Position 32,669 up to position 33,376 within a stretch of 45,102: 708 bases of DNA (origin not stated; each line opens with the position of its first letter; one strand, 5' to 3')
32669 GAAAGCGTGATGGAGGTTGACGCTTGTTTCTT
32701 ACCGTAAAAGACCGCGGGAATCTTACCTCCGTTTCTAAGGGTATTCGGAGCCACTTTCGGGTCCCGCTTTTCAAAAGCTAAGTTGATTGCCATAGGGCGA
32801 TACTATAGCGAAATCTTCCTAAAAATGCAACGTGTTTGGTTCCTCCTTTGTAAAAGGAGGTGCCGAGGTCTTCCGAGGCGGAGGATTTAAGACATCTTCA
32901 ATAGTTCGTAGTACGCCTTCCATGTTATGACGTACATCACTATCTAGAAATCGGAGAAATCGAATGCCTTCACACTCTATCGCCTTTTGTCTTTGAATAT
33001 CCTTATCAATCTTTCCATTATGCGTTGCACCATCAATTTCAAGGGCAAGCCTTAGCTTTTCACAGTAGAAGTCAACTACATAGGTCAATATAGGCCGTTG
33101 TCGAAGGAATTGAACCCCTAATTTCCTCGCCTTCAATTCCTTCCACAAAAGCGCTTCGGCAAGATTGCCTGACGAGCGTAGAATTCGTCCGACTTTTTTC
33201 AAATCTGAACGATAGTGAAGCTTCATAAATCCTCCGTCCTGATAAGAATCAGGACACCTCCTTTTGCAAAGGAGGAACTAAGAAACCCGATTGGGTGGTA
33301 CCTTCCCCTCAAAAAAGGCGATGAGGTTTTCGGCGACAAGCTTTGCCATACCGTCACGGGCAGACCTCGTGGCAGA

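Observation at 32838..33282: A DUF559/Vsr-like nuclease gene is bracketed by inverted copies of a ~55-bp hairpin element whose solo copies sit in-frame inside enzymes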

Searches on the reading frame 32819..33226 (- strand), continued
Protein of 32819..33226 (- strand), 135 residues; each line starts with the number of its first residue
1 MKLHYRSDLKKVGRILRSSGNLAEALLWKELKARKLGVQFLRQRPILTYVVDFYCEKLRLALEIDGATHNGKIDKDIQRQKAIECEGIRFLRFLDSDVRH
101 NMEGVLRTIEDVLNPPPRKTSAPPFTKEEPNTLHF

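Call 37: search_solved_structures(query=A1, max_evalue=0.01, show_alignments=2)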
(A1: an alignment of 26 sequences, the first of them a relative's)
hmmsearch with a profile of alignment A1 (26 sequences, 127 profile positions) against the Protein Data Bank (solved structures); distinct sequences matched with E-value up to 0.01: 2.
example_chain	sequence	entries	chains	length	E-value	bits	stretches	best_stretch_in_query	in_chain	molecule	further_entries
3hrl_A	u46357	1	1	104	8.3e-23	84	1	22-118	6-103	Endonuclease-Like Protein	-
3r3p_A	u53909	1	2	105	2.5e-05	27.5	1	36-112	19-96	Mobile intron protein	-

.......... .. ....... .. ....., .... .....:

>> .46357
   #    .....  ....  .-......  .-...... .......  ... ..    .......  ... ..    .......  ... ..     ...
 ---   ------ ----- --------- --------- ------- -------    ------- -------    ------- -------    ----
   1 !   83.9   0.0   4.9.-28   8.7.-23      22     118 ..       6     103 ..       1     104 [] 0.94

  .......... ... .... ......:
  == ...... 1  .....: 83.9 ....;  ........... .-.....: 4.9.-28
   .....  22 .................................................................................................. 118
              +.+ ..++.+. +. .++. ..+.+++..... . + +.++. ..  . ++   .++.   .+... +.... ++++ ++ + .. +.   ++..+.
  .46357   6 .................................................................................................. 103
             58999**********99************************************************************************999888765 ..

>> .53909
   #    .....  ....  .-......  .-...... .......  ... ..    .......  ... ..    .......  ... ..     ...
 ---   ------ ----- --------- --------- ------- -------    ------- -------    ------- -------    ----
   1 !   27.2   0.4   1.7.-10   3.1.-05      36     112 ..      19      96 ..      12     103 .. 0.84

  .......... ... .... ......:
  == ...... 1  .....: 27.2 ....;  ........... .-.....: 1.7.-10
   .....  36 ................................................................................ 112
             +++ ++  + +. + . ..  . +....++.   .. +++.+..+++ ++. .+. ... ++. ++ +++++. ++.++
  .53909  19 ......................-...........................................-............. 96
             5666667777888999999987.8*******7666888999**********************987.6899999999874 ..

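Call 46: search_protein_families(library=ncbifam, proteins=[P0001], max_evalue=0.01)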
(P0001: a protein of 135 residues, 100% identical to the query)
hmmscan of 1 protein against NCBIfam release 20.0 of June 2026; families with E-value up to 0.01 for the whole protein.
P0001 (135 aa): 1 family
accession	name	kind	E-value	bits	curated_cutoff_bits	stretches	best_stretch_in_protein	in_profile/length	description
NF007294.0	PRK09767.1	equivalog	6.7e-16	58.4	218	1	9-115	5-112/117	DUF559 domain-containing protein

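Call 47: search_protein_families(library=padloc, proteins=[P0001], max_evalue=0.01)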
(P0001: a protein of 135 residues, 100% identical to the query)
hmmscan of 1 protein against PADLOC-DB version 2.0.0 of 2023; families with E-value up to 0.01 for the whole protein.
P0001 (135 aa): 2 families
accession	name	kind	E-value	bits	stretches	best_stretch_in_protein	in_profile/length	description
PDLC03210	mREase_II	-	1.8e-05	22.2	1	39-113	43-119/294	Type II methyl-directed restriction enzyme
PDLC02868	DpdF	-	0.0045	12.7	1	50-101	83-136/1078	DpdF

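Call 78: find_related_loci(query=A1, collection=viral_contigs, flank=2000)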
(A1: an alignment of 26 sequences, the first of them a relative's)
Query A1 (135 aa) in viral_contigs; peptide patterns used: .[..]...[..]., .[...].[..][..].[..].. (x = any residue, [..] = any of these).
149 stretches matched a pattern; 39 encode a relative of the query (tblastn E <= 1e-3); 39 distinct loci.
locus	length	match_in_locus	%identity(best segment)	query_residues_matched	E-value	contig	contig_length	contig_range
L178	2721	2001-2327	40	7-114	5e-21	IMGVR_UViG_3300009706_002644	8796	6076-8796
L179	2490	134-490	37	3-124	1e-20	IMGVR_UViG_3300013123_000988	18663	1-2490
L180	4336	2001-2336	39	3-113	3e-18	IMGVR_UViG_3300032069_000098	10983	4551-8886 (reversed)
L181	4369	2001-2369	33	6-123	3e-17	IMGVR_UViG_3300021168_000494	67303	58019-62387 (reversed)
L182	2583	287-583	37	16-113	4e-15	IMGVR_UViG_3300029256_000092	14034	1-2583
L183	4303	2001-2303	35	16-114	2e-14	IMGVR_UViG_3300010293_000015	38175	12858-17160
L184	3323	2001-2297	35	13-110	3e-14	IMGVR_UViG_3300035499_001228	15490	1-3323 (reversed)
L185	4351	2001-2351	31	13-124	1e-12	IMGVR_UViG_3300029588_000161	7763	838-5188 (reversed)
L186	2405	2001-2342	29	1-113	1e-11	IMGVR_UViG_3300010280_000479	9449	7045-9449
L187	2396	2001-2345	29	8-121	7e-11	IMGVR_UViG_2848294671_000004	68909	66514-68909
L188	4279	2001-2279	33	30-118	3e-10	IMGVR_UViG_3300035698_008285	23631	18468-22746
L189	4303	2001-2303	32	16-113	6e-8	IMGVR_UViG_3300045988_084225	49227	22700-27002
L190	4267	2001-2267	33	26-100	2e-7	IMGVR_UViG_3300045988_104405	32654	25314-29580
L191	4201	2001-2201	35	24-92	1e-7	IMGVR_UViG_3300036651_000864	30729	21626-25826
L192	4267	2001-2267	33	26-100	2e-7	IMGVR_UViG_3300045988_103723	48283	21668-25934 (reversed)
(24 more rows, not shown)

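Call 81: predict_structure(alignment_id=A1)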
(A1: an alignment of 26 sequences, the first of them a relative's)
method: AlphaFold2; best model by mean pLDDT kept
length: 135 residues; sequences in the alignment: 26
mean_pLDDT: 82.5   pTM: 0.72
mean pLDDT of the five models: 82.5, 80.0, 79.7, 79.6, 74.4
residues with pLDDT >= 90: 71; 70-90: 36; 50-70: 19; < 50: 9
segments of 3 or more residues with pLDDT < 50: 133-135
pLDDT, mean of each block of 10 residues (from residue 1): 83 89 93 87 92 93 75 82 91 93 93 69 51 47
secondary structure, 60 per line:
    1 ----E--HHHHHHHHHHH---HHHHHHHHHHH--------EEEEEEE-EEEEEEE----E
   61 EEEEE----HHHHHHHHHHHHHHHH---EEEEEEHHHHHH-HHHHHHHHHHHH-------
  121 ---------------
elements in order: H8-18 H22-32 E41-47 E49-55 E60-65 H70-85 E89-94 H95-100 H102-113

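Call 84: fold_search(model_id=the predicted structure, library=pdb)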
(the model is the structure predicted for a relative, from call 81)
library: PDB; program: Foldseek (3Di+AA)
matches with E <= 10: 381; with E <= 0.001: 3
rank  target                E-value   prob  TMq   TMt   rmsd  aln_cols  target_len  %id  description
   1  3hrl                  1.0e-05  1.00  0.60  0.86   2.2        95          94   34  Crystal structure of a putative endonuclease-like protein (ngo0050) from neisseria gonorrhoeae (released 2009-06-30)
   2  3r3p_B                1.2e-04  1.00  0.57  0.76   2.9        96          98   21  Homing Endonuclease I-Bth0305I Catalytic Domain (released 2011-10-05)
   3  3r3p_A                3.3e-04  1.00  0.57  0.76   2.6        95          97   21  Homing Endonuclease I-Bth0305I Catalytic Domain (released 2011-10-05)
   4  4par_B                3.1e-03  0.99  0.43  0.21   7.4       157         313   16  The 5-Hydroxymethylcytosine-Specific Restriction Enzyme AbaSI in a Complex with Product-like DNA (released 2014-06-25)
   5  4oq2                  3.1e-03  0.99  0.41  0.21   8.0       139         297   20  5hmC specific restriction endonuclease PvuRTs1I (released 2014-03-12)
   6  4par_C                6.0e-03  0.99  0.44  0.21   8.2       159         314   16  The 5-Hydroxymethylcytosine-Specific Restriction Enzyme AbaSI in a Complex with Product-like DNA (released 2014-06-25)
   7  9i05_Xl               7.3e-03  1.00  0.52  0.19   3.8       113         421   16  Cryo-EM structure of the large subunit of the mitochondrial ribosome from Toxoplasma gondii (released 2025-06-11)
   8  9i05_Xv               1.6e-02  1.00  0.57  0.22   3.8       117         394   16  Cryo-EM structure of the large subunit of the mitochondrial ribosome from Toxoplasma gondii (released 2025-06-11)
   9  6z1p_AS               1.6e-02  1.00  0.53  0.12   3.8       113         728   18  Structure of the mitochondrial ribosome from Tetrahymena thermophila (released 2020-06-24)
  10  4oky                  1.7e-02  0.97  0.41  0.22   6.9       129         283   21  Crystal structure of PvuRts1I, a 5-hydroxymethylcytosine DNA restriction endonuclease (released 2014-09-10)
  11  4par_A                3.8e-02  0.92  0.43  0.21   7.8       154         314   14  The 5-Hydroxymethylcytosine-Specific Restriction Enzyme AbaSI in a Complex with Product-like DNA (released 2014-06-25)
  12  1cw0_A                4.6e-02  0.97  0.53  0.47  11.0       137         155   19  CRYSTAL STRUCTURE ANALYSIS OF VERY SHORT PATCH REPAIR (VSR) ENDONUCLEASE IN COMPLEX WITH A DUPLEX DNA (released 1999-12-12)
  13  4i1t                  5.6e-02  0.33  0.25  0.21   8.1       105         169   17  Crystal structure of the cap-snatching endonuclease from Pichinde virus (released 2014-02-26)
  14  1vsr                  6.0e-02  0.96  0.47  0.47   4.5       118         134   19  VERY SHORT PATCH REPAIR (VSR) ENDONUCLEASE FROM ESCHERICHIA COLI (released 1999-10-27)
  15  9i05_Xg               9.0e-02  0.98  0.52  0.16   4.8       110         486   12  Cryo-EM structure of the large subunit of the mitochondrial ribosome from Toxoplasma gondii (released 2025-06-11)
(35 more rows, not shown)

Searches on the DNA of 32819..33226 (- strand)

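Call 27: search_rna_families(sources=[L056, L087, L018, L035, L078, L014, L017], threshold=gathering)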
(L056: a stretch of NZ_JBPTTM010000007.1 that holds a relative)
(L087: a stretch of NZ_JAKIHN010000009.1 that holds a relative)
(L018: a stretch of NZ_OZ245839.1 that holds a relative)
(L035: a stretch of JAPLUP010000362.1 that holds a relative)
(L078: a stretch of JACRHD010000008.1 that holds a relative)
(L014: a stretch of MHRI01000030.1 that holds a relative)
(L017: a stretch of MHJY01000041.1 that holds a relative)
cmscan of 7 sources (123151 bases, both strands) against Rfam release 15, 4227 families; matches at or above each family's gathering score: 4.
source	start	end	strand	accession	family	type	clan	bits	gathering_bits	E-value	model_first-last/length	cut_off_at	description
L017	3745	4285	+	RF00010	RNaseP_bact_a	Gene; ribozyme;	CL00002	146.1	100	1e-44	1-367/367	no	Bacterial RNase P class A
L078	15217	15333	-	RF00001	5S_rRNA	Gene; rRNA;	CL00113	111.3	38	2.3e-23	1-120/120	no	5S ribosomal RNA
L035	7145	7218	+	RF00005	tRNA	Gene; tRNA;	CL00001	63.5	29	3.7e-11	1-71/71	no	tRNA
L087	12483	12551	+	RF01705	Flavo-1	Gene; sRNA;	-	48.9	42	3.2e-07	1-76/76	no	Flavo-1 RNA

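Call 28: search_rna_families(source=L087, start=9800, end=12700, threshold=evalue, max_evalue=1, show_alignments=3)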
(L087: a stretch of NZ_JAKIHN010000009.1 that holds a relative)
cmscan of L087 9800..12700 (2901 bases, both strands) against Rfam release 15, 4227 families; matches with E-value up to 1: 4.
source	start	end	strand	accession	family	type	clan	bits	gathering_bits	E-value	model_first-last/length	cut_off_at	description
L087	12483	12551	+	RF01705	Flavo-1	Gene; sRNA;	-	48.9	42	7.5e-09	1-76/76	no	Flavo-1 RNA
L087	12423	12489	+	RF02074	STnc240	Gene; sRNA;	-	27.8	55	0.28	1-77/77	no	Enterobacterial sRNA STnc240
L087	12342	12494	+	RF00557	L10_leader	Cis-reg; leader;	-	24.7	44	0.32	1-138/138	no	Ribosomal protein L10 leader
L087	10160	10203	-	RF00610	SNORD110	Gene; snRNA; snoRNA; CD-box;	CL00076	20.6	64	0.84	1-71/71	no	Small nucleolar RNA SNORD110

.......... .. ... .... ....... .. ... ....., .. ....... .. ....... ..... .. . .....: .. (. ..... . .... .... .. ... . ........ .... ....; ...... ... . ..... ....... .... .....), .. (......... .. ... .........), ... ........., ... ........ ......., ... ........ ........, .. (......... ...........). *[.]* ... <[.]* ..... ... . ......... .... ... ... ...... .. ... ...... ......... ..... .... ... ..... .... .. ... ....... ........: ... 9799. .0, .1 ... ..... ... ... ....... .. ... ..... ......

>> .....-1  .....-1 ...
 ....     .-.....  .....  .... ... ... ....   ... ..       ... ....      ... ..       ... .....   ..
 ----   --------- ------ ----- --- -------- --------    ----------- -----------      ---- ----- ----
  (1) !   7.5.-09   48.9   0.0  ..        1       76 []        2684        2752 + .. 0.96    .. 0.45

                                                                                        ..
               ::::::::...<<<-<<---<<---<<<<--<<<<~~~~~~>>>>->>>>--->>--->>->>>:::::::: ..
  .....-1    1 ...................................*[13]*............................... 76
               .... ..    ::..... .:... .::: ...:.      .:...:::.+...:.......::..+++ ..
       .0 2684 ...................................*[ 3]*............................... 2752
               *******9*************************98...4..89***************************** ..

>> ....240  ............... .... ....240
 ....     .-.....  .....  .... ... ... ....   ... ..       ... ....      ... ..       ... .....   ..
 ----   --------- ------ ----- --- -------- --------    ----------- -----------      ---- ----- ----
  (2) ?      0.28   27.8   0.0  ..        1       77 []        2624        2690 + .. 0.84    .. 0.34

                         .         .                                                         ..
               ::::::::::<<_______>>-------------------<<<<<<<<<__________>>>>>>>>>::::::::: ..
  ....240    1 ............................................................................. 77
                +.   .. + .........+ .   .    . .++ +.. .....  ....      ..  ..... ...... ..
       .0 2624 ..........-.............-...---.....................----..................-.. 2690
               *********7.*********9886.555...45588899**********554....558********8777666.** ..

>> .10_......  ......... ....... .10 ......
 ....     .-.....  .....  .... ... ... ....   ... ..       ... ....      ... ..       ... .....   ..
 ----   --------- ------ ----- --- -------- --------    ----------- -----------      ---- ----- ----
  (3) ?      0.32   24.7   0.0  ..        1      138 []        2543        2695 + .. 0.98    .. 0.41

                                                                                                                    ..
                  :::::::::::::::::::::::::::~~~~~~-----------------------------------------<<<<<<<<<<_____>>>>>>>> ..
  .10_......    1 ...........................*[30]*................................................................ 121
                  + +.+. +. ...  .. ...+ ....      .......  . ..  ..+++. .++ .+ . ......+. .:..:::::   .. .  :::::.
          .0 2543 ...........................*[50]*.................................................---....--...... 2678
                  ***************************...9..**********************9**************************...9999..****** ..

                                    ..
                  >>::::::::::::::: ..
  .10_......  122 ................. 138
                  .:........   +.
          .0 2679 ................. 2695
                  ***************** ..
